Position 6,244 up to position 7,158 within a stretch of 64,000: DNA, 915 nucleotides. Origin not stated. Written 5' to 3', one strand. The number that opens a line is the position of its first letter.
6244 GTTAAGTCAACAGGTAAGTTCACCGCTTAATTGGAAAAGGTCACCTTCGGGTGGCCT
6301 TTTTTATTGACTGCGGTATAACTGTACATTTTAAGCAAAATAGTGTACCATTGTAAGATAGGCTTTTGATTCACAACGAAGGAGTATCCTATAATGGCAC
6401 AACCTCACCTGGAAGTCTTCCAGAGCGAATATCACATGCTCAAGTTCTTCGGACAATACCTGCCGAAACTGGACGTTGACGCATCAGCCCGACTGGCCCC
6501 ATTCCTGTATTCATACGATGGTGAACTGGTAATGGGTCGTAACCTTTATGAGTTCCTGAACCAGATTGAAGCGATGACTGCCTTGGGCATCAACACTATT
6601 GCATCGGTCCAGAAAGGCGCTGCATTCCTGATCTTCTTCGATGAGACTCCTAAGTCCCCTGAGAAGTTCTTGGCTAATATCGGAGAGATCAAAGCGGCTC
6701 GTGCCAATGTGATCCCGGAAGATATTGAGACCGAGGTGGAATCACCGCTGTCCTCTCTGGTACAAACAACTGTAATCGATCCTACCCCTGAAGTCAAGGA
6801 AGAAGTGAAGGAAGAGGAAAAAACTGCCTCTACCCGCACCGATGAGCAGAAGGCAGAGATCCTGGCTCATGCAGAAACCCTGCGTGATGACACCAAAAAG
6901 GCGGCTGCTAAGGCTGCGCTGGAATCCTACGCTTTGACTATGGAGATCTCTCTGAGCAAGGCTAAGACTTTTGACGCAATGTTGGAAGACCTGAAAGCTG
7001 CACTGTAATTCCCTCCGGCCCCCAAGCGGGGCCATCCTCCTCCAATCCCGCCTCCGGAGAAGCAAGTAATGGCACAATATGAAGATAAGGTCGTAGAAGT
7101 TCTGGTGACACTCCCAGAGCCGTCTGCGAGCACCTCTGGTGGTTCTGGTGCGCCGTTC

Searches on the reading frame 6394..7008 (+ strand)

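Call 5: search_protein_families(library=pfam, proteins=[window:6394-7008:+], max_evalue=0.01)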
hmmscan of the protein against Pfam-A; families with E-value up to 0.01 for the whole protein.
window:6394-7008:+ (204 aa): 0 families

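Call 43: search_protein_families(library=phrogs, proteins=[window:6394-7008:+], max_evalue=0.001)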
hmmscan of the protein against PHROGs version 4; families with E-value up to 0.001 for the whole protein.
window:6394-7008:+ (204 aa): 3 families
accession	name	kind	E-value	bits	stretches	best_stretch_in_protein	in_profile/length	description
phrog_3259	-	unknown function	1.8e-63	215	1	1-204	1-185/188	-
phrog_1051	-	head and packaging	6.4e-06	27.5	1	161-204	8-51/229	minor head protein inhibitor of protease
phrog_15130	-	unknown function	0.00033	22.2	1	1-84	1-86/116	-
